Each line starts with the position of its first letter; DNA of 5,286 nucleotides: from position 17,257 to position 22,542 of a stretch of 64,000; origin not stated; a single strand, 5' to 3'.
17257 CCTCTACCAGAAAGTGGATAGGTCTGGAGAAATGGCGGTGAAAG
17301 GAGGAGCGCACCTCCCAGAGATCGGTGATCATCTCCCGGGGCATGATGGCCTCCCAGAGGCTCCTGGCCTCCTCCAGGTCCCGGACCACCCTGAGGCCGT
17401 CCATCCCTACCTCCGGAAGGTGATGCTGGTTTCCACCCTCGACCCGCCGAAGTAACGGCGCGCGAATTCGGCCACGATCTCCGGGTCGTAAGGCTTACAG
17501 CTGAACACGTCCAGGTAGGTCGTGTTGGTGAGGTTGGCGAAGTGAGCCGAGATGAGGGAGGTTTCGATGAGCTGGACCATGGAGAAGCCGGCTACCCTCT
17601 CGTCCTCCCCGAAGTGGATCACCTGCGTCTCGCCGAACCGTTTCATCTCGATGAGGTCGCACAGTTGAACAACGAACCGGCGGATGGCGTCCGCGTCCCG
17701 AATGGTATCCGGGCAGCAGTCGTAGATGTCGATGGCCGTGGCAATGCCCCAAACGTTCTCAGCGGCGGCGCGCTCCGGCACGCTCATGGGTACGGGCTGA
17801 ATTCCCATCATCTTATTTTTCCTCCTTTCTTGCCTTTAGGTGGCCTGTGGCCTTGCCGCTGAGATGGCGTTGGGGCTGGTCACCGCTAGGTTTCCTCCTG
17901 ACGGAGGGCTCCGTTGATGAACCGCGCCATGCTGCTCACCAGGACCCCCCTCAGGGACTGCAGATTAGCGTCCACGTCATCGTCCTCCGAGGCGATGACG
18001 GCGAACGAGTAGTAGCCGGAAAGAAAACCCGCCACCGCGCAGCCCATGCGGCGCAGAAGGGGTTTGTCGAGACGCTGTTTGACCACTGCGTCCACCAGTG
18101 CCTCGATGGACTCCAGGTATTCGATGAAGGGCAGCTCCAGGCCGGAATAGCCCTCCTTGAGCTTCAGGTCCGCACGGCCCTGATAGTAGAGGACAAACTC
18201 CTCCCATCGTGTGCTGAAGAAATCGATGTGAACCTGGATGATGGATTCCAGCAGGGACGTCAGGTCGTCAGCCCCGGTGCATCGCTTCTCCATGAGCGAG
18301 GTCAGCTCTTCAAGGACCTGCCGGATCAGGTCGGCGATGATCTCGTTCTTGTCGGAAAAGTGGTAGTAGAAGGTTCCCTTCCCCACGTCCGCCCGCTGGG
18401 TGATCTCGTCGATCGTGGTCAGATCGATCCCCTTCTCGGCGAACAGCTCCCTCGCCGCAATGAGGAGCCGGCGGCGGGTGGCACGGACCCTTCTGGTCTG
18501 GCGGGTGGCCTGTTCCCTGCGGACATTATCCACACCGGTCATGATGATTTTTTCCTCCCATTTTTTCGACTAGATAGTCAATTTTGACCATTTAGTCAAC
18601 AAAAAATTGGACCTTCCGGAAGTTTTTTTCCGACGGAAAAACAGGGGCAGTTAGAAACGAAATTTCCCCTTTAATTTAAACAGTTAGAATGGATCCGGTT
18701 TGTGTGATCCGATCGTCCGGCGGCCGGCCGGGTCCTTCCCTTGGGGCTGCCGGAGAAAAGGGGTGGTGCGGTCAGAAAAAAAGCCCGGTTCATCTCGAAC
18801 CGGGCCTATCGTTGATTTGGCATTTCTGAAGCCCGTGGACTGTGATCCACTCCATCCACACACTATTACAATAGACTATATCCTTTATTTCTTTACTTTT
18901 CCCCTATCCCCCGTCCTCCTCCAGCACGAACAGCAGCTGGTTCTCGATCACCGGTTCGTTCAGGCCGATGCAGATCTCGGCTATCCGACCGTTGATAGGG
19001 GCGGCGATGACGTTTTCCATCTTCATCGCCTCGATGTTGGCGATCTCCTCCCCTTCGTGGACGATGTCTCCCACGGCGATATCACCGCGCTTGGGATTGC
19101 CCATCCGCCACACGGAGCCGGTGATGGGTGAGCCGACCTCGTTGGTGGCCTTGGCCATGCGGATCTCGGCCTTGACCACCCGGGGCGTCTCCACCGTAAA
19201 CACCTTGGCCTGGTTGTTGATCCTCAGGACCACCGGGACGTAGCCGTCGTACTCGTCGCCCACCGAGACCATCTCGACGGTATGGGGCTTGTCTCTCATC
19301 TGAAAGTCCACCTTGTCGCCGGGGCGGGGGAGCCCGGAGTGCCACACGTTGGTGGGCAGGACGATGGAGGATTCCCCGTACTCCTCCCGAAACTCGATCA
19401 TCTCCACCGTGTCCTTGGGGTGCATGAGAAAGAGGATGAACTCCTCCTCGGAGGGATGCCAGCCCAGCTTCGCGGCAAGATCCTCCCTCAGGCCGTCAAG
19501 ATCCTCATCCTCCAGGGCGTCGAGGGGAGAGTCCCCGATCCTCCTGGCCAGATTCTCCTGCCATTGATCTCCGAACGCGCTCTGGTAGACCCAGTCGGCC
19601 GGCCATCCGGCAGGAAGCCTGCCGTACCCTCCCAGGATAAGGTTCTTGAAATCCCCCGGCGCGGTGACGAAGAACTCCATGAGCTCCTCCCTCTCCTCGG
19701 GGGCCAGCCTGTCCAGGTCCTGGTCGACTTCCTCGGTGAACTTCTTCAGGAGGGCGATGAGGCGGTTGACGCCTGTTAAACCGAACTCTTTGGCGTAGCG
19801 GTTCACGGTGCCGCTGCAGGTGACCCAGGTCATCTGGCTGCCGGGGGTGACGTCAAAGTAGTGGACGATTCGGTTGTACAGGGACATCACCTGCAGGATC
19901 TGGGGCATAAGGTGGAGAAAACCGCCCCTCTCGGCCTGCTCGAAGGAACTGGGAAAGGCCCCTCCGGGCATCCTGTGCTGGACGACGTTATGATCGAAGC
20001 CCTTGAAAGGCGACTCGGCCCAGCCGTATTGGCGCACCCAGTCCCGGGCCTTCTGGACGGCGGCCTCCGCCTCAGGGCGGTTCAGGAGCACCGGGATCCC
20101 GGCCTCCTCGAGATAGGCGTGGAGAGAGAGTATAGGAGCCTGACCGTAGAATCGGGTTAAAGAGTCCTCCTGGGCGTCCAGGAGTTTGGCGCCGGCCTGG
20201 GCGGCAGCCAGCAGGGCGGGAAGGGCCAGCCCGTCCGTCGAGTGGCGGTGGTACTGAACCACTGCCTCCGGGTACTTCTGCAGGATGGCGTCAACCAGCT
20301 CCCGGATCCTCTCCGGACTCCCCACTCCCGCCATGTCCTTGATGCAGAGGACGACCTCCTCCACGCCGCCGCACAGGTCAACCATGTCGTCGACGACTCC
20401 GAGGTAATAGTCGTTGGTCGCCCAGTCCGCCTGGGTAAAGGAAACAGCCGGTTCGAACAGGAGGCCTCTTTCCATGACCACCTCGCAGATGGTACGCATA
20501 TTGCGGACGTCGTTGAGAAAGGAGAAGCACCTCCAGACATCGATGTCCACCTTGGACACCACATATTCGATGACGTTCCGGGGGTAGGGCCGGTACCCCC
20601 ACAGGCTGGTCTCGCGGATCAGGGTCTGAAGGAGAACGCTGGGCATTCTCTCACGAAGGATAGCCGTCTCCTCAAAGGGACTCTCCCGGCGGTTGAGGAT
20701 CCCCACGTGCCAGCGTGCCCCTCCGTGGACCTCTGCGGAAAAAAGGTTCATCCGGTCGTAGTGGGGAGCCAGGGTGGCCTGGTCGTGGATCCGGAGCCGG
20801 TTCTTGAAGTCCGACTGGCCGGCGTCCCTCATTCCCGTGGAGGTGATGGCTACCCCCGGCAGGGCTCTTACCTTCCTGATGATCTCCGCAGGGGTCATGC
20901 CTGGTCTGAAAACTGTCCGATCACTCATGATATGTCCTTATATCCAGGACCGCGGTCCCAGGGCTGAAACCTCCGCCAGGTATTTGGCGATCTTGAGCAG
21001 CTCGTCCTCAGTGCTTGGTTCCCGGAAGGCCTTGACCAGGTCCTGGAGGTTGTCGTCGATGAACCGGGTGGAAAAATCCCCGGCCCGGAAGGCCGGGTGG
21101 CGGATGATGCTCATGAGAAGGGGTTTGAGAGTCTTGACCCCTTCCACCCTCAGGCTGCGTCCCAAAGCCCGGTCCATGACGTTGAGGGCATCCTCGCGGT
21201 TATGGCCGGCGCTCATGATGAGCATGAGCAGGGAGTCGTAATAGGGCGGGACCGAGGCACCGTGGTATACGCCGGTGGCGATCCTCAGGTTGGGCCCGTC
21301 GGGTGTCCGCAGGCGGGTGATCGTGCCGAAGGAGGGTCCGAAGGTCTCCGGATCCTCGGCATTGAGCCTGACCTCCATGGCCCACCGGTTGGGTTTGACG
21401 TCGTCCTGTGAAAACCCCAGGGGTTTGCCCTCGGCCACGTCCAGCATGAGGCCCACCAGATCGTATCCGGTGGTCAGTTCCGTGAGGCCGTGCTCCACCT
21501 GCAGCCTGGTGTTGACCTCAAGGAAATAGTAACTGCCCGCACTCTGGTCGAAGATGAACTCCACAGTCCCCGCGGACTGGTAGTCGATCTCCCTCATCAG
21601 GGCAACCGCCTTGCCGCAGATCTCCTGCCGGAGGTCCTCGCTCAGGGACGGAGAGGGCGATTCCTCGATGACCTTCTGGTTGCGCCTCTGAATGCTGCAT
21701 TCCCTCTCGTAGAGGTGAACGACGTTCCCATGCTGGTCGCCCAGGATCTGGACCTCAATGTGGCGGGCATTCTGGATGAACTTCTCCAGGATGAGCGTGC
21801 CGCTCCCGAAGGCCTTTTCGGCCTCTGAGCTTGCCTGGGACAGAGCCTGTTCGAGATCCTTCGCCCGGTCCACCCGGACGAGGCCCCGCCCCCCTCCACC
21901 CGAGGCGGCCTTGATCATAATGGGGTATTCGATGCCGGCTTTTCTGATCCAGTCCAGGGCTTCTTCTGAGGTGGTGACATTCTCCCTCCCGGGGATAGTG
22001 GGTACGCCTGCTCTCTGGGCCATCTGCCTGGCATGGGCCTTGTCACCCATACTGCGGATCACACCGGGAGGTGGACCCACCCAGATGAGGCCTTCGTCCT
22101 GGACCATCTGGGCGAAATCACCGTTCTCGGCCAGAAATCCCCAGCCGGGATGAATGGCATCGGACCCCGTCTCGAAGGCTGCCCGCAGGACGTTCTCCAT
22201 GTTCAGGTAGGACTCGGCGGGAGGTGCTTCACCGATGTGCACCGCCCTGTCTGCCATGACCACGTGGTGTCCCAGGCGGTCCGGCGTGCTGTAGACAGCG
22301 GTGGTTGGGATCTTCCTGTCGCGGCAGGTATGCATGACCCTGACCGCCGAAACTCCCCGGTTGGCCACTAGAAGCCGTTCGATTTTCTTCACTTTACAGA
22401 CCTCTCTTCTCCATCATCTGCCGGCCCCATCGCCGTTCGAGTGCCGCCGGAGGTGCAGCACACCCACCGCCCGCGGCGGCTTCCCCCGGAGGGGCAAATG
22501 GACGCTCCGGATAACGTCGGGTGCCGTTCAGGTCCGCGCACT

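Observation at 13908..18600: TetR-regulated operon combining an AdoMetDC-like proenzyme, a FemAB-type GNAT, an ATP-grasp ligase and a fold-III PLP decarboxylase: candidate pathway for an undescribed modified polyamine or pseudo-peptide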

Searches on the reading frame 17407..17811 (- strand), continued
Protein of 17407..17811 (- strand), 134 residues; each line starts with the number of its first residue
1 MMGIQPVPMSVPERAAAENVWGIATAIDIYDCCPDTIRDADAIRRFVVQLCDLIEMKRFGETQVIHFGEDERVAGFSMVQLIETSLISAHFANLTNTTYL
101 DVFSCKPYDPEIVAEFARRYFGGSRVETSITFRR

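Call 44: search_protein_families(library=pfam, proteins=[L022:5423-6718:+, L022:7648-8997:-, L022:9168-10556:-, L048:5345-6640:-, L048:7915-8592:-, L079:7494-8963:+, L079:8992-11232:+, L079:4363-5445:+, L038:9673-10275:-, L079:11253-12596:+], max_evalue=0.001)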
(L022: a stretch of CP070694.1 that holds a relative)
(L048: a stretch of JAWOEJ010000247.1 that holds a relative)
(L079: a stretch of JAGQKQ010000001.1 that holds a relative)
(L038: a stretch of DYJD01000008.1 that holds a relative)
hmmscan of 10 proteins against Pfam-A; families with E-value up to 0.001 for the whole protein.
L022:5423-6718:+ (431 aa): 2 families
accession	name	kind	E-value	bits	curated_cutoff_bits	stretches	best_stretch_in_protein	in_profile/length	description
PF00208.27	ELFV_dehydrog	-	7.7e-83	278.3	23.4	1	178-429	1-241/241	Glutamate/Leucine/Phenylalanine/Valine dehydrogenase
PF02812.23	ELFV_dehydrog_N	-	2e-44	150.9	25.3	1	38-161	6-129/129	Glu/Leu/Phe/Val dehydrogenase, dimerisation domain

L022:7648-8997:- (449 aa): 1 family
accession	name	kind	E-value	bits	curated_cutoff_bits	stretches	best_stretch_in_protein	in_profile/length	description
PF00118.29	Cpn60_TCP1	-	2.4e-52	178.7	34.3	1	2-430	69-489/490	TCP-1/cpn60 chaperonin family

L022:9168-10556:- (462 aa): 2 families
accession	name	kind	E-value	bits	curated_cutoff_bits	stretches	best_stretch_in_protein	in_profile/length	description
PF03972.19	MmgE_PrpD_N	-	1.9e-65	220.9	32.1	1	9-248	2-242/244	MmgE/PrpD N-terminal domain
PF19305.4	MmgE_PrpD_C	-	5.2e-33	114.7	32.1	1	272-440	1-170/173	MmgE/PrpD C-terminal domain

L048:5345-6640:- (431 aa): 7 families
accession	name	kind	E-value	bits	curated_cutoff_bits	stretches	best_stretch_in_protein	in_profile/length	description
PF00158.32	Sigma54_activat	-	2.8e-60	203.3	20.2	1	145-301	3-159/168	Sigma-54 interaction domain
PF06050.19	HGD-D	-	1.1e-44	153.9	28.4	1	297-430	210-342/342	2-hydroxyglutaryl-CoA dehydratase, D-component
PF14532.12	Sigma54_activ_2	-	3.1e-12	47.4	25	1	146-300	3-124/138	Sigma-54 interaction domain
PF07728.20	AAA_5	-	5.9e-06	26.8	22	1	167-286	2-124/139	AAA domain (dynein-related subfamily)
PF00004.35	AAA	-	6.6e-05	23.8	21.2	1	167-285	1-110/131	ATPase family associated with various cellular activities (AAA)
PF07724.20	AAA_2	-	7.6e-05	23.2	27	1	167-296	6-136/166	AAA domain (Cdc48 subfamily)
PF01695.23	IstB_IS21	-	0.00055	19.9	24.1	1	161-259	89-179/238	IstB-like ATP binding protein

L048:7915-8592:- (225 aa): 1 family
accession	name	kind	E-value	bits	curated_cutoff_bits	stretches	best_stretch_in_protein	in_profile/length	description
PF13401.12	AAA_22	-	2e-06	28.6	27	1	29-137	6-128/130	AAA domain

L079:7494-8963:+ (489 aa): 3 families
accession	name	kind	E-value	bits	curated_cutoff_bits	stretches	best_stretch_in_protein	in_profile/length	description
PF13091.12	PLDc_2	-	3e-43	147.3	27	2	331-456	3-131/132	PLD-like domain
PF00614.28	PLDc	-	9.5e-13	48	21.9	1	222-246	2-26/28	Phospholipase D Active site motif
PF13396.11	PLDc_N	-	1.8e-09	37.9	23.3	1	18-56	5-42/42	Phospholipase_D-nuclease N-terminal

L079:8992-11232:+ (746 aa): 0 families

L079:4363-5445:+ (360 aa): 1 family
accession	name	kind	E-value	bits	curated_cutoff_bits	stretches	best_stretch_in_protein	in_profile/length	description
PF02417.20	Chromate_transp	-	2.3e-86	288.4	28.6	2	192-354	3-165/166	Chromate transporter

L038:9673-10275:- (200 aa): 1 family
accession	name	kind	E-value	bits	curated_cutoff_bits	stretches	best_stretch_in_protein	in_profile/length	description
PF01797.21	Y1_Tnp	-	1.9e-08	34.9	23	1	67-158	5-102/121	Transposase IS200 like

L079:11253-12596:+ (447 aa): 7 families
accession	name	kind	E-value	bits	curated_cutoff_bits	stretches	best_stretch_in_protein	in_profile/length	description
PF13439.12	Glyco_transf_4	-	1.9e-35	122.8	28.5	1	19-187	1-170/170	Glycosyltransferase Family 4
PF00534.26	Glycos_transf_1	-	8e-33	113.8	26.4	1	196-361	5-170/172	Glycosyl transferases group 1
PF13692.12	Glyco_trans_1_4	-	9.2e-29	101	27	1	207-347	2-141/142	Glycosyl transferases group 1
PF13579.12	Glyco_trans_4_4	-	4e-18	66.7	29.7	1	20-182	1-158/158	Glycosyl transferase 4-like domain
PF20706.3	GT4-conflict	-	1e-06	28.5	26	1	37-374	29-383/385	Family 4 Glycosyltransferase in conflict systems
PF08323.17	Glyco_transf_5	-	3e-05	24.3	22.7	0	7-155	1-124/239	Starch synthase catalytic domain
PF13477.12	Glyco_trans_4_2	-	0.00065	20.3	23.4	0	30-123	17-109/139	Glycosyl transferase 4-like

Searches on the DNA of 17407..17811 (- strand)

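Call 66: search_rna_families(sources=[L058, L072, L051, L046, L017, L018, L026, L057, L011, L076], threshold=gathering)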
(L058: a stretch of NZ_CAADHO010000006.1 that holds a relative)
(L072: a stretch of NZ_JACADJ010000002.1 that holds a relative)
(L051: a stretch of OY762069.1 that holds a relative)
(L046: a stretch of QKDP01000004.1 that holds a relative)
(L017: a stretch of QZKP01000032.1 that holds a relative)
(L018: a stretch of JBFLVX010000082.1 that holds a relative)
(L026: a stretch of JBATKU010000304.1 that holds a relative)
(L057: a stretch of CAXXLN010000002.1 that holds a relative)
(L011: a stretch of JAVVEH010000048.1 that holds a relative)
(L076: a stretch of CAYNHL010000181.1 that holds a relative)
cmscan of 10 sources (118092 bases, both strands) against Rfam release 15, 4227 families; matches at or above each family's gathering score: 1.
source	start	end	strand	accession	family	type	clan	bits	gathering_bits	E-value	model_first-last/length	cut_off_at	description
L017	1181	1253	+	RF00005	tRNA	Gene; tRNA;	CL00001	68.5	29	1.5e-12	1-71/71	no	tRNA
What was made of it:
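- Tried and rejected: Rfam, ten related loci: no riboswitch or other known RNA in the long leaders (call 66).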

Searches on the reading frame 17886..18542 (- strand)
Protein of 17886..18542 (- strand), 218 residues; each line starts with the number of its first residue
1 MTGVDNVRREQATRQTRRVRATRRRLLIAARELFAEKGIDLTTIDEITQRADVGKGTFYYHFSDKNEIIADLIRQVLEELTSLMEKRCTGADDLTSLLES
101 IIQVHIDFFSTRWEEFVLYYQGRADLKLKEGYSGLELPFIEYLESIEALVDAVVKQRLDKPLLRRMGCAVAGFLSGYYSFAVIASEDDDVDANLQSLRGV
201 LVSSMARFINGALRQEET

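Call 3: search_protein_families(library=pfam, proteins=[window:17886-18542:-], max_evalue=0.01)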
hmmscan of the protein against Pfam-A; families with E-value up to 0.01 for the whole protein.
window:17886-18542:- (218 aa): 1 family
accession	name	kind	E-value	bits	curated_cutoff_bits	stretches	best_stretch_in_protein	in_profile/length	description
PF00440.29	TetR_N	-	5e-16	58.7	24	1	27-70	2-45/47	Bacterial regulatory proteins, tetR family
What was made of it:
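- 17886..18542 (-): TetR-family repressor, 218 aa. First gene of the transcription unit. PF00440 at 5e-16 (call 3).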

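Call 4: search_protein_families(library=ncbifam, proteins=[window:17886-18542:-], max_evalue=0.01)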
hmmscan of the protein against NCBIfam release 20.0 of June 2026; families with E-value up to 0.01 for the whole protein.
window:17886-18542:- (218 aa): 24 families
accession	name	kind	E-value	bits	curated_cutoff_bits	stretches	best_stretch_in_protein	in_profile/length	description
NF041196.1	ScbR_bind_reg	equivalog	2.7e-16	60.3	150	1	18-206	3-190/191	ScbR family autoregulator-binding transcription factor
NF050111.1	TransRegSACE7040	equivalog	6.6e-13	49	250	1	23-109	3-89/186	SACE_7040 family transcriptional regulator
NF053731.1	TransRegFasRMycb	equivalog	1.5e-12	47.7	330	1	14-120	3-110/199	HTH-type transcriptional activator FasR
NF051852.1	efflux_TF_MtrR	exception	1.8e-12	47.5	280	1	20-93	9-82/205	multidrug efflux system transcriptional repressor MtrR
NF000040.3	Tn10_TetC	equivalog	2.9e-12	47.1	425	1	12-117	4-108/197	tetracyline resistance-associated transcriptional repressor TetC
TIGR03384.1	betaine_BetI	equivalog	5.8e-12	45.7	201.3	1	19-106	5-93/189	choline-binding transcriptional repressor BetI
NF007430.0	PRK09975.1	equivalog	1.4e-10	40.7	274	1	16-99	6-91/220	acrEF/envCD operon transcriptional regulator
NF007949.0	PRK10668.1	equivalog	1.8e-10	40.6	271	1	15-101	4-92/216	multidrug efflux transporter transcriptional repressor AcrR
NF053516.1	TranRepPrsAVib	equivalog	2.5e-10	40.5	300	1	20-86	5-71/208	TetR family transcriptional repressor PsrA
TIGR03968.1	mycofact_TetR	equivalog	2.8e-10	40.1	224.9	1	14-103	2-91/190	mycofactocin system transcriptional regulator MftR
NF053878.1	FATransRegFadRBac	equivalog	4.4e-10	39.7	200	1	26-156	8-133/190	fatty acid metabolism transcriptional regulator FadR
NF051457.1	acryl_TF_AcuR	equivalog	4.4e-10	39.2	247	1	7-76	3-72/204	acrylate utilization transcriptional regulator AcuR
NF001978.0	PRK00767.1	equivalog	4.6e-10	39.6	118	1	21-106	8-95/197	transcriptional regulator BetI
TIGR03613.1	RutR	equivalog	3.5e-09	36.8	368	1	15-105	2-91/202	pyrimidine utilization regulatory protein R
NF037937.1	septum_RefZ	equivalog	6.5e-09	36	180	1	24-108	2-88/195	forespore capture DNA-binding protein RefZ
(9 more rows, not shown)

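Call 32: search_protein_families(library=padloc, proteins=[window:17886-18542:-], max_evalue=0.01)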
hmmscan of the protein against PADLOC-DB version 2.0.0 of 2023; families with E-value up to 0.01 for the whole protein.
window:17886-18542:- (218 aa): 0 families

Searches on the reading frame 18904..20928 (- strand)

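Call 3: search_protein_families(library=pfam, proteins=[window:18904-20928:-], max_evalue=0.01)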
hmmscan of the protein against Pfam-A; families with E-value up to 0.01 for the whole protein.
window:18904-20928:- (674 aa): 4 families
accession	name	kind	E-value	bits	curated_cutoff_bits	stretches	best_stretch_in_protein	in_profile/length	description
PF02436.23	PYC_OADA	-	2.1e-32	112.9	27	1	315-548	1-196/201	Conserved carboxylase domain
PF00364.28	Biotin_lipoyl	-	5.6e-12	45.8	22.1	1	597-669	2-73/73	Biotin-requiring enzyme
PF00682.25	HMGL-like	-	4.7e-07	29.9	29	1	162-252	131-218/260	HMGL-like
PF01597.25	GCV_H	-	0.0083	16.5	22.2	0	619-656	41-78/122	Glycine cleavage H-protein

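Call 4: search_protein_families(library=ncbifam, proteins=[window:18904-20928:-], max_evalue=0.01)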
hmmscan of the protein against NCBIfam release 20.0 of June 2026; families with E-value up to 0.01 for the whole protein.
window:18904-20928:- (674 aa): 30 families (the best 25 are shown)
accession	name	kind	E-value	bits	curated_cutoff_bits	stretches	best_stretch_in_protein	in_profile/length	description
NF009554.0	PRK12999.1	equivalog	5.1e-120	402.1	965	1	12-670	520-1146/1147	pyruvate carboxylase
NF006761.0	PRK09282.1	domain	8.5e-75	252.4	402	2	26-366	4-343/591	pyruvate carboxylase subunit B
TIGR01235.1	pyruv_carbox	equivalog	2.6e-70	237.2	1114.45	2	13-365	518-877/1143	pyruvate carboxylase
TIGR01108.1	oadA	equivalog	1.4e-65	221.9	756.5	2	28-367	1-339/582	sodium-extruding oxaloacetate decarboxylase subunit alpha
NF010643.0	PRK14040.1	subfamily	3.4e-54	184.3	892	2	26-366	7-346/595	oxaloacetate decarboxylase subunit alpha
NF010644.0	PRK14041.1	equivalog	6.7e-46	156.9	734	1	27-369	4-345/467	pyruvate carboxylase subunit B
NF008984.0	PRK12330.1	equivalog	5.9e-40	137.5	827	1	26-366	6-347/500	methylmalonyl-CoA carboxytransferase subunit 5S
NF008985.0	PRK12331.1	equivalog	1e-39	136.6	718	1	26-367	4-347/465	oxaloacetate decarboxylase subunit alpha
NF009231.0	PRK12581.1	equivalog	7.7e-36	123.6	954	1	26-366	13-355/468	oxaloacetate decarboxylase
NF010645.0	PRK14042.1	equivalog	2.1e-31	109.3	1182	2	28-366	6-343/596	pyruvate carboxylase subunit B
TIGR00531.1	BCCP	equivalog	3e-09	37.5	115.2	1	578-670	62-155/156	acetyl-CoA carboxylase biotin carboxyl carrier protein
TIGR02712.1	urea_carbox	equivalog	7.7e-09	33.8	1303.85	1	576-669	1113-1200/1201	urea carboxylase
NF005117.0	PRK06549.1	equivalog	9.5e-08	32.7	159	1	547-660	12-120/130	acetyl-CoA carboxylase biotin carboxyl carrier protein subunit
NF004283.0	PRK05692.1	subfamily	1.2e-07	31.2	246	1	178-253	162-233/300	hydroxymethylglutaryl-CoA lyase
NF042433.1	CitmalDyn_Leptosp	equivalog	1.9e-07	30.1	950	1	193-269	173-249/514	(R)-citramalate synthase CimA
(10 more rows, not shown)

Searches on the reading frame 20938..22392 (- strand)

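Call 3: search_protein_families(library=pfam, proteins=[window:20938-22392:-], max_evalue=0.01)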
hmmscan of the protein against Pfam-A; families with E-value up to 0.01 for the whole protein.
window:20938-22392:- (484 aa): 7 families
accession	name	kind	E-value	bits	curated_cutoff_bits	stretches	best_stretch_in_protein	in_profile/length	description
PF02786.22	CPSase_L_D2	-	1.6e-68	230.8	19.8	1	117-325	1-208/211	Carbamoyl-phosphate synthase L chain, ATP binding domain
PF00289.28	Biotin_carb_N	-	7e-39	133.2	25.5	1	4-112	2-110/110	Biotin carboxylase, N-terminal domain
PF02785.25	Biotin_carb_C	-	1.5e-31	109.2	32.4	1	340-446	1-107/108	Biotin carboxylase C-terminal domain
PF07478.18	Dala_Dala_lig_C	-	1.3e-09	38.3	24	1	151-295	32-174/204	D-ala D-ala ligase C-terminus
PF02222.28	ATP-grasp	-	1.5e-08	35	27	1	126-296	4-162/179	ATP-grasp domain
PF08443.16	RimK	-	3e-05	24.1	21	1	117-312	3-180/188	RimK-like ATP-grasp domain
PF02655.19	ATP-grasp_3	-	3.2e-05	24.5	23.2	1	117-298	3-158/160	ATP-grasp domain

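Call 4: search_protein_families(library=ncbifam, proteins=[window:20938-22392:-], max_evalue=0.01)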
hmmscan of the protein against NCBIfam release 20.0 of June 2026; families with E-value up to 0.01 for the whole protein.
window:20938-22392:- (484 aa): 48 families (the best 25 are shown)
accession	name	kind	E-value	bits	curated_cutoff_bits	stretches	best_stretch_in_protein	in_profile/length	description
NF009554.0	PRK12999.1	equivalog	7e-169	563.9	965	1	2-479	3-482/1147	pyruvate carboxylase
NF006367.0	PRK08591.1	subfamily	2.9e-164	547.1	597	1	4-450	2-446/451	acetyl-CoA carboxylase biotin carboxylase subunit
NF009471.0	PRK12833.1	equivalog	5.5e-161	536.2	686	1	2-455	3-454/467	acetyl-CoA carboxylase biotin carboxylase subunit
NF006406.0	PRK08654.1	equivalog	1.5e-157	525.1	739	1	5-461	3-455/499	acetyl-CoA carboxylase biotin carboxylase subunit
TIGR00514.1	accC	equivalog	1.2e-155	518.7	626.5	1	4-449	2-445/449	acetyl-CoA carboxylase biotin carboxylase subunit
TIGR01235.1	pyruv_carbox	equivalog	2.3e-148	495.7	1114.45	1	7-479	2-478/1143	pyruvate carboxylase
NF005525.0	PRK07178.1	equivalog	1.8e-146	488.5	768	1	4-469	2-462/471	acetyl-CoA carboxylase biotin carboxylase subunit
NF004085.0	PRK05586.1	equivalog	4e-146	487.4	723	1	4-450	2-446/448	acetyl-CoA carboxylase biotin carboxylase subunit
TIGR02712.1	urea_carbox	equivalog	1.8e-144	483.1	1303.85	1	5-447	2-441/1201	urea carboxylase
NF006287.0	PRK08463.1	equivalog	7.7e-135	450.4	775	1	4-463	2-459/479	acetyl-CoA carboxylase subunit A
NF006286.0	PRK08462.1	equivalog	2.1e-132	442.2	740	1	1-448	1-444/445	acetyl-CoA carboxylase biotin carboxylase subunit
TIGR01205.1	D_ala_D_alaTIGR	subfamily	4.5e-15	55.4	245.65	1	78-295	70-285/318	D-alanine--D-alanine ligase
NF002378.0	PRK01372.1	subfamily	5.7e-13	48.2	243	1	117-296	100-270/305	D-alanine--D-alanine ligase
NF004679.0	PRK06019.1-5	equivalog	5.8e-12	45.1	326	1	97-281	81-253/376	5-(carboxyamino)imidazole ribonucleotide synthase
TIGR01369.1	CPSaseII_lrg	equivalog_domain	6.4e-12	43.9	1027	1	106-325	116-330/1052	carbamoyl-phosphate synthase (glutamine-hydrolyzing) large subunit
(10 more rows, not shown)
